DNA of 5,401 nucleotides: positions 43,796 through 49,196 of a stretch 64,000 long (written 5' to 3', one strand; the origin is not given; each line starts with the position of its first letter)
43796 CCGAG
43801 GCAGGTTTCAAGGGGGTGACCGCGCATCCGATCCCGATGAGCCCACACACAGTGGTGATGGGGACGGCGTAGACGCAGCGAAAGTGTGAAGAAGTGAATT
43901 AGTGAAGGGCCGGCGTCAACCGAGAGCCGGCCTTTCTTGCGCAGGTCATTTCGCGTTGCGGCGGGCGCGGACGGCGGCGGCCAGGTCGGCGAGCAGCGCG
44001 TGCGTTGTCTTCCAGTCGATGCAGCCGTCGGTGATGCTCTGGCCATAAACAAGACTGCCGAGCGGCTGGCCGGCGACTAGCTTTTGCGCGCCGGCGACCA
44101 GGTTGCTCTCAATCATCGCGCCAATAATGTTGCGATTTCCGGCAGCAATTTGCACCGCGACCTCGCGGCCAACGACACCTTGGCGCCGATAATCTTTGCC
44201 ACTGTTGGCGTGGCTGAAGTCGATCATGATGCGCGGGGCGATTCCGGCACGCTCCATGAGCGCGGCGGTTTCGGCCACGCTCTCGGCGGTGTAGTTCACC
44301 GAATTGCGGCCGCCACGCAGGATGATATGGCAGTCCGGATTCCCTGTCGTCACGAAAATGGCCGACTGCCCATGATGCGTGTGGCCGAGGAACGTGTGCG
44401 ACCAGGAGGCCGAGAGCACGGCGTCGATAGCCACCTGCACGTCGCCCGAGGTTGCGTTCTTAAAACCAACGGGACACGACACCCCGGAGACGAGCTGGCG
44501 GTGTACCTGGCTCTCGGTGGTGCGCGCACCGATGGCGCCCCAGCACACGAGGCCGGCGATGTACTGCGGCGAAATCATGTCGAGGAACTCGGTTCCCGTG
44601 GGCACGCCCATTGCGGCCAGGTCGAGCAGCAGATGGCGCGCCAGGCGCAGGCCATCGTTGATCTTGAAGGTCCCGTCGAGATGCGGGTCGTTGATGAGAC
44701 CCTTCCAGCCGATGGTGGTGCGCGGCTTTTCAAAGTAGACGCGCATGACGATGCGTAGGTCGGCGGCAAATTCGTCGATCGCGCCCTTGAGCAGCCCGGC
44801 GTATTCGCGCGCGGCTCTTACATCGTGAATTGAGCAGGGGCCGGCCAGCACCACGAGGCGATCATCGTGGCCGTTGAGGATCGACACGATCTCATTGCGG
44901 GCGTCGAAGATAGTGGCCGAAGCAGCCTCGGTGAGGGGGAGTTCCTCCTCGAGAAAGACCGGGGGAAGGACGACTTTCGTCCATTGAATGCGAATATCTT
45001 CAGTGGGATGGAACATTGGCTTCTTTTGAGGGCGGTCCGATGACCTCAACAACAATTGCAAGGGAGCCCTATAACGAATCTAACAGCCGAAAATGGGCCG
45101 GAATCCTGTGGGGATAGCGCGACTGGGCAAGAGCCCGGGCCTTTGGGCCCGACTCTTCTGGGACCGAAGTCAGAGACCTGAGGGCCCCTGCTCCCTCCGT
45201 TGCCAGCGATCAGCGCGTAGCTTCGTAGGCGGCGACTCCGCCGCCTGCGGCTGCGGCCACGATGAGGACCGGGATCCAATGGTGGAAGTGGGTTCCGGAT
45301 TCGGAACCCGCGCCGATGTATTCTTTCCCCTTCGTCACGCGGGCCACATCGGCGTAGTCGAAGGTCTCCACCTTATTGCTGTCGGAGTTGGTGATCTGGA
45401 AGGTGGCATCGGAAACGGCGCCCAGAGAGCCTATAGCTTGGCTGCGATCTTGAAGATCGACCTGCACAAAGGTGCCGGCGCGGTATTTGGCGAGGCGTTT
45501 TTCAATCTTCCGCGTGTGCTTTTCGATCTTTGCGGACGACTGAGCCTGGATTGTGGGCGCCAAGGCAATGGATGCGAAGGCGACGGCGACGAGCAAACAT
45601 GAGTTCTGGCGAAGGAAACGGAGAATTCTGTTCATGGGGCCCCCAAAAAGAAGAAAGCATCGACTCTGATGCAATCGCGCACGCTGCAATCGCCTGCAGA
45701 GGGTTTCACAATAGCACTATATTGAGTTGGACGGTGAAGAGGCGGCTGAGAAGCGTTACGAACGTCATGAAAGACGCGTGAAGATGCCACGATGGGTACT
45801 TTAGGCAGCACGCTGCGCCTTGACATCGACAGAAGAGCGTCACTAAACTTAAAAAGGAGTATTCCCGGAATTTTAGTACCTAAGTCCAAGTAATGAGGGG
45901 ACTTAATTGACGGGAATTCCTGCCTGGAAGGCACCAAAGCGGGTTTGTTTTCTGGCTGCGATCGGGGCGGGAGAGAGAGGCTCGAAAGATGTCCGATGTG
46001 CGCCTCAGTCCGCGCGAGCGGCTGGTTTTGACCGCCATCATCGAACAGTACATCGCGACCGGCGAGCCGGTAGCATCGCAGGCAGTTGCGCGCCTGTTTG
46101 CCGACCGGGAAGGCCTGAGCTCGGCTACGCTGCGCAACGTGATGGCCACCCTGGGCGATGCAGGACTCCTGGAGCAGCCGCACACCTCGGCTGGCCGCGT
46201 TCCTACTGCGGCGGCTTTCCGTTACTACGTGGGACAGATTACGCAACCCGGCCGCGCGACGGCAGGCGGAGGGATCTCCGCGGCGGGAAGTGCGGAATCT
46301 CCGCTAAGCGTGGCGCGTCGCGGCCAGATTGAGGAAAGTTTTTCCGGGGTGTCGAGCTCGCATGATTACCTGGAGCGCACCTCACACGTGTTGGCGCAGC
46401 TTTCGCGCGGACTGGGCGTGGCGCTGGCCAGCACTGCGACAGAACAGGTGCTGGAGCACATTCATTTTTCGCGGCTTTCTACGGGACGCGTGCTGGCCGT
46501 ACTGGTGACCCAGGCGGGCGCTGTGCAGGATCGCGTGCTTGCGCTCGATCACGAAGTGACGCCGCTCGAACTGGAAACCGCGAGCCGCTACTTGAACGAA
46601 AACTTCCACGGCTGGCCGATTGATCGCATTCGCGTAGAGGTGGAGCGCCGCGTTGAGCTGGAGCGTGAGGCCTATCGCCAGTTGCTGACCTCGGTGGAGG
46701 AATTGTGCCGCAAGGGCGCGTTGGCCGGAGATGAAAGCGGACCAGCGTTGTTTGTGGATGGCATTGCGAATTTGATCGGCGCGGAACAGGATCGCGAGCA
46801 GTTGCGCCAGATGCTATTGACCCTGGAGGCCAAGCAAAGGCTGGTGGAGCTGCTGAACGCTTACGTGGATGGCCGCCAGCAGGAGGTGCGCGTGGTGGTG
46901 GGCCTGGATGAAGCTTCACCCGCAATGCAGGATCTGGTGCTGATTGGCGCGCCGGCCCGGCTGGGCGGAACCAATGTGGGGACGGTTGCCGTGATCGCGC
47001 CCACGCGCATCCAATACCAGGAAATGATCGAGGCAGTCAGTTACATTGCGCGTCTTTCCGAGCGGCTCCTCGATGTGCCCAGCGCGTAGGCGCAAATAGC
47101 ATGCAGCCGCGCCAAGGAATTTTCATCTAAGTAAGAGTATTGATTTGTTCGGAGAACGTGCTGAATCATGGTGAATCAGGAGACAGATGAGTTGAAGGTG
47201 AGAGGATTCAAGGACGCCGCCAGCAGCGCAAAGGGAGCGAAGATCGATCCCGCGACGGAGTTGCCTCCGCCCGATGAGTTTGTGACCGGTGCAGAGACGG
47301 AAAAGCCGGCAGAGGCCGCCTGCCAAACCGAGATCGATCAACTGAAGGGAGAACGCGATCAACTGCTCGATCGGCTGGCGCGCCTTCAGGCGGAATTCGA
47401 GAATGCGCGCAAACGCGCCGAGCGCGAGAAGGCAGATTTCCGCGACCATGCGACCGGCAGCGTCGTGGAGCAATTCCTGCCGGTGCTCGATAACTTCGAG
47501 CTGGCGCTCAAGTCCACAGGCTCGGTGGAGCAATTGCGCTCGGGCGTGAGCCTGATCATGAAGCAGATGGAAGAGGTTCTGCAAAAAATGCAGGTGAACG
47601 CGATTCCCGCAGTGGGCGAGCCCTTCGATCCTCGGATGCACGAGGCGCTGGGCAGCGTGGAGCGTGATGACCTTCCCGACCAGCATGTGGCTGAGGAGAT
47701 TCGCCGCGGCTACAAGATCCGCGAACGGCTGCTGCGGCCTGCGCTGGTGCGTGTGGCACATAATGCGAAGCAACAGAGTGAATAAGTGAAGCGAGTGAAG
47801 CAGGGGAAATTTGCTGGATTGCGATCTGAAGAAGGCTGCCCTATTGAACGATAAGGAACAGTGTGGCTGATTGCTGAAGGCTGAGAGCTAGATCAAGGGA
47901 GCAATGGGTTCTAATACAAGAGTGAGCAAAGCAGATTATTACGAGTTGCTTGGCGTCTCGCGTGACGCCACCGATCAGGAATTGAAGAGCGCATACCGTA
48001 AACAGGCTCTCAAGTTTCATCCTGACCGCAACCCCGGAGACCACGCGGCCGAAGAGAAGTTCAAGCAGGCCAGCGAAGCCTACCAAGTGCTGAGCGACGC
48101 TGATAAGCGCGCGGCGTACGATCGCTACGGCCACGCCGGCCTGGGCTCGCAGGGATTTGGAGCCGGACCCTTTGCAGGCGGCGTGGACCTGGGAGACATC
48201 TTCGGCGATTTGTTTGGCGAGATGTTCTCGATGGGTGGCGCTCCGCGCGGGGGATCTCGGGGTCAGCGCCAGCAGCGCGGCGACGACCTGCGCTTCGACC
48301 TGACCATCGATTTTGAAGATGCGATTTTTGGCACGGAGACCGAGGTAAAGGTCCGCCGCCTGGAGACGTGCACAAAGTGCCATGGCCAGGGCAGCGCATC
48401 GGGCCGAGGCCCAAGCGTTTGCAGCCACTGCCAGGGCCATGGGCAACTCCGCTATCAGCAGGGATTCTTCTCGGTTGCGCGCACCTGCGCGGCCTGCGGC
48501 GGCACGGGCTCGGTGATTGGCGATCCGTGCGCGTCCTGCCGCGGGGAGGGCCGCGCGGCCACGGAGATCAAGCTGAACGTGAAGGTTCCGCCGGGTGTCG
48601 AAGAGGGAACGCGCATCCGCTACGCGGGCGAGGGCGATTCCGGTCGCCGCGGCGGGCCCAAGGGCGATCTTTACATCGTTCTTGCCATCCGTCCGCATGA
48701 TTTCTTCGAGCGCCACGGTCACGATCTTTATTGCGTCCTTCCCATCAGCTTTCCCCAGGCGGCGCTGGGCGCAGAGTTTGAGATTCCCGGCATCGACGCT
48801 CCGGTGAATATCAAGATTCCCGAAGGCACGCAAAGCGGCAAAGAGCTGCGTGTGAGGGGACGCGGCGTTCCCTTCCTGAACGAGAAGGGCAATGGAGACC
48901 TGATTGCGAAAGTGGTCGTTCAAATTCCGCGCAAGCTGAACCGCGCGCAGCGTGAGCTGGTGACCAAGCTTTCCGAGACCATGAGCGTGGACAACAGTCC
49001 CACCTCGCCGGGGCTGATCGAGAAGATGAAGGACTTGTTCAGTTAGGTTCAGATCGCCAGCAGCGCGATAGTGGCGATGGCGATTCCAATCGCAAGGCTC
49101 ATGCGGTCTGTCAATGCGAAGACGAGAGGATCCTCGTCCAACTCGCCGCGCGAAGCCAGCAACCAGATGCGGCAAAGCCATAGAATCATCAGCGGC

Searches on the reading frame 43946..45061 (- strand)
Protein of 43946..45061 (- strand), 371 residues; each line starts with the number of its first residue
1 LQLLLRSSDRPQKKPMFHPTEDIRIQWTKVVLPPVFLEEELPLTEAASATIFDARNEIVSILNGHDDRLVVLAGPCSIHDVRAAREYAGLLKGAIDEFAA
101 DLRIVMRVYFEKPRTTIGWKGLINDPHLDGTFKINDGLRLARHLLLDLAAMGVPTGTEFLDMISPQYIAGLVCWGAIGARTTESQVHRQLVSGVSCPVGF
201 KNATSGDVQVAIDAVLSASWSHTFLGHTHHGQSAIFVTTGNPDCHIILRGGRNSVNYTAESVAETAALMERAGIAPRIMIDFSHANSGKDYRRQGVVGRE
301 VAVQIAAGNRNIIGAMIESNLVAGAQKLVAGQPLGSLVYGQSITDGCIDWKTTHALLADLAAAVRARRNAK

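Call 72: search_protein_families(library=pfam, proteins=[window:43946-45061:-], max_evalue=0.00001)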
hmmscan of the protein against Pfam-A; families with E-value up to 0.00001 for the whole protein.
window:43946-45061:- (371 aa): 1 family
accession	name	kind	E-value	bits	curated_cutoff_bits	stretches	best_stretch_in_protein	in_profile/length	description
PF00793.26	DAHP_synth_1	-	1.7e-85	286.6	25.5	1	60-356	9-268/270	DAHP synthetase I family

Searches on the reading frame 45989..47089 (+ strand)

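Call 72: search_protein_families(library=pfam, proteins=[window:45989-47089:+], max_evalue=0.00001)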
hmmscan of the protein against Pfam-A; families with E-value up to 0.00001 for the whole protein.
window:45989-47089:+ (366 aa): 1 family
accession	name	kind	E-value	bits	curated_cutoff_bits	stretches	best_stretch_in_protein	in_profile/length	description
PF01628.27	HrcA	-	8.7e-49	166.8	22.2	1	126-347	2-215/215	HrcA protein C terminal domain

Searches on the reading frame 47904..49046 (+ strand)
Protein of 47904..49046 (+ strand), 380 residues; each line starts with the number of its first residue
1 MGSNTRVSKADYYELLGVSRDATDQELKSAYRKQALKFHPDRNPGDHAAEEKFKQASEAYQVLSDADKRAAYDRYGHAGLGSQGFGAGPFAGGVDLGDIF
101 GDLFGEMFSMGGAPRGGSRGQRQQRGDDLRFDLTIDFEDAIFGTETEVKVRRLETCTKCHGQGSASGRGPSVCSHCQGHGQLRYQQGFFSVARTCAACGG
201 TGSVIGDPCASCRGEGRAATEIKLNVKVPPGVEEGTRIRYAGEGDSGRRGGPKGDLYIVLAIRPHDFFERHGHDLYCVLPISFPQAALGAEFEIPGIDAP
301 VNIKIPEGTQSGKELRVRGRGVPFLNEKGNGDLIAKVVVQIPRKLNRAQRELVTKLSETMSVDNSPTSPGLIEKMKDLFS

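Call 72: search_protein_families(library=pfam, proteins=[window:47904-49046:+], max_evalue=0.00001)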
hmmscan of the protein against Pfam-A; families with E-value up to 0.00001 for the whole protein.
window:47904-49046:+ (380 aa): 3 families
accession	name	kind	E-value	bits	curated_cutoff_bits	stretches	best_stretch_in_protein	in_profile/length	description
PF01556.23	DnaJ_C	-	3.6e-50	170.4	26.6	1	130-342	2-152/152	DnaJ C terminal domain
PF00226.36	DnaJ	-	4.5e-27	94.4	27.8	1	11-73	1-63/63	DnaJ domain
PF00684.25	DnaJ_CXXCXGXG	-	2.1e-13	50.7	32.7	1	156-216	1-65/65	DnaJ central domain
